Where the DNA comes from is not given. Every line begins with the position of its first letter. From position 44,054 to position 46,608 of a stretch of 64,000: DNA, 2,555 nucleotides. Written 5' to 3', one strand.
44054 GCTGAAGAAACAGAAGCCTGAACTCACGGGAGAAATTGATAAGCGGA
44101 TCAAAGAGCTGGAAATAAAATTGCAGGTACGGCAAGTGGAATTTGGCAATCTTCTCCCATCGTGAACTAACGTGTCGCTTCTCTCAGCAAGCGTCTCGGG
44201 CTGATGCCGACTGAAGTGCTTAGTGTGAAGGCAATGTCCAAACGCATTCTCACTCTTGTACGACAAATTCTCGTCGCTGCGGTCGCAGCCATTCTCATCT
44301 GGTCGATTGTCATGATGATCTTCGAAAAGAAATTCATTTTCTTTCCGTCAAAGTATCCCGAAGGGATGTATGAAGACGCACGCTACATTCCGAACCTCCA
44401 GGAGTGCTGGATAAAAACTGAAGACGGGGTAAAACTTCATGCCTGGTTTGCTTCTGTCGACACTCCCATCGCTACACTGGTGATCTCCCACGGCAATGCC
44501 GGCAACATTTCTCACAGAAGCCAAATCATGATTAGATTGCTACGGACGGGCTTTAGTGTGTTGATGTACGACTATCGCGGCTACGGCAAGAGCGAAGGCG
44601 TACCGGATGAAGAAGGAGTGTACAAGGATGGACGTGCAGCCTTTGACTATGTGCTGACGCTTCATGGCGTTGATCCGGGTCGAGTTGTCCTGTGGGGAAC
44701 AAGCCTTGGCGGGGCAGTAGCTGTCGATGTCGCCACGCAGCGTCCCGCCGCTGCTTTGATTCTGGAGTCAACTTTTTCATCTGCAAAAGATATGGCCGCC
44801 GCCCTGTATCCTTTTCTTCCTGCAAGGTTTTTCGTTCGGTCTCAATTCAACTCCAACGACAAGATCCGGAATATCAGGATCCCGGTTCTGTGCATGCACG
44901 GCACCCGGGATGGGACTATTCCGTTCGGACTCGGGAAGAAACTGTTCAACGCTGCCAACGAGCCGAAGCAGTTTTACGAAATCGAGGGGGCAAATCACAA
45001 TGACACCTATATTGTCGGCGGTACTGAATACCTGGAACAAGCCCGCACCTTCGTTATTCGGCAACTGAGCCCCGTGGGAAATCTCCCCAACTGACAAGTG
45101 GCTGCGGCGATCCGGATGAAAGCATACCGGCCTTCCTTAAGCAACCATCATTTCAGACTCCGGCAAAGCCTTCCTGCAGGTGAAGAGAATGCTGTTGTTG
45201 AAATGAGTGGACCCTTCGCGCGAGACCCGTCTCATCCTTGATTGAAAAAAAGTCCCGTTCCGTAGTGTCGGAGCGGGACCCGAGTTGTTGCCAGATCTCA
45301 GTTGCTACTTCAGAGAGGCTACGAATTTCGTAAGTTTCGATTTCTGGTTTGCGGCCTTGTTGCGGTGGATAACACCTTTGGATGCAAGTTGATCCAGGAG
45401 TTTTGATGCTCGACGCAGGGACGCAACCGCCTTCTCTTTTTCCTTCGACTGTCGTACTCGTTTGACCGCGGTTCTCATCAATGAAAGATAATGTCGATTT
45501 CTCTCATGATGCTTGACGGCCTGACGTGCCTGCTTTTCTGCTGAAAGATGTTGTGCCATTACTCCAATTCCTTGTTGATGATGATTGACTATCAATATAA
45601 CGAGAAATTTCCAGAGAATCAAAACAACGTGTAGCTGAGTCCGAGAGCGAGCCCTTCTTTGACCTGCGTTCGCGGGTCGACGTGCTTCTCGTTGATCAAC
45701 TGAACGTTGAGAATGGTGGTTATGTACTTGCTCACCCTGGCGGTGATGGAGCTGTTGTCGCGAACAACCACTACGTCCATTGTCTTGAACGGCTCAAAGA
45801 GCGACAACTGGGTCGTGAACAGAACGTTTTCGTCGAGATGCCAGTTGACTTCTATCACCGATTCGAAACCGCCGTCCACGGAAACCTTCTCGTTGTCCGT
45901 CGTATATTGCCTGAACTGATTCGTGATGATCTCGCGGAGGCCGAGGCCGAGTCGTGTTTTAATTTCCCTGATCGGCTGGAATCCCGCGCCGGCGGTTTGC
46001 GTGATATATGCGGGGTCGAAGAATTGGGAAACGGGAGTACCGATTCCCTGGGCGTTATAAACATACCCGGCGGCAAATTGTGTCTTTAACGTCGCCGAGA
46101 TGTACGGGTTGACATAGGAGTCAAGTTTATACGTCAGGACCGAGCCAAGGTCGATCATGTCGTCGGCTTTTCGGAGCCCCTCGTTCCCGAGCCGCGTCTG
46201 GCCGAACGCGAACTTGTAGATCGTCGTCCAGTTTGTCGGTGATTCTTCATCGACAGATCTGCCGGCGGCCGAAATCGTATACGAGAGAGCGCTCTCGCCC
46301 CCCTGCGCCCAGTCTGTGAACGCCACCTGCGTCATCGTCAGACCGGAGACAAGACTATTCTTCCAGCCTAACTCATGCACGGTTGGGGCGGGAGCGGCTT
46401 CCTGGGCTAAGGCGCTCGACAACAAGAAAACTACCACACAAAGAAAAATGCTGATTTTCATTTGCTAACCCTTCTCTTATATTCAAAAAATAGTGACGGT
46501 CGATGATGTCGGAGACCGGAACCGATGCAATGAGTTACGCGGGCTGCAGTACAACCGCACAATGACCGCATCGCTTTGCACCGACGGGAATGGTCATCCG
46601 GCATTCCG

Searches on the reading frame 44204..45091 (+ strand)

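Call 81: search_protein_families(library=pfam, proteins=[window:44204-45091:+], max_evalue=0.000001)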
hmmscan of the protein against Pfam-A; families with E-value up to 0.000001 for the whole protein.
window:44204-45091:+ (296 aa): 5 families
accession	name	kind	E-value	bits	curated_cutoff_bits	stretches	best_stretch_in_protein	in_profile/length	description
PF12146.15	Hydrolase_4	-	1.1e-19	71.2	27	1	88-215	3-139/239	Serine aminopeptidase, S33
PF00561.26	Abhydrolase_1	-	6.7e-14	52.6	25.8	1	91-204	2-122/245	alpha/beta hydrolase fold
PF12697.13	Abhydrolase_6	-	2.2e-10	42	26.3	1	93-207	2-110/217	Alpha/beta hydrolase family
PF02129.25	Peptidase_S15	-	2.6e-09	37.6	23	1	101-194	46-132/262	X-Pro dipeptidyl-peptidase (S15 family)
PF00326.27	Peptidase_S9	-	6.3e-07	29.5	22.6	0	137-253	42-172/213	Prolyl oligopeptidase family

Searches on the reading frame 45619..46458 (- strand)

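Call 81: search_protein_families(library=pfam, proteins=[window:45619-46458:-], max_evalue=0.000001)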
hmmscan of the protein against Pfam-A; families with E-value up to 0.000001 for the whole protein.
window:45619-46458:- (279 aa): 1 family
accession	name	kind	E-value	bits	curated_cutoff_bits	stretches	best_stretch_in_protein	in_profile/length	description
PF11276.14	DUF3078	-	1.1e-17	64.6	25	1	43-132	2-92/92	Protein of unknown function (DUF3078)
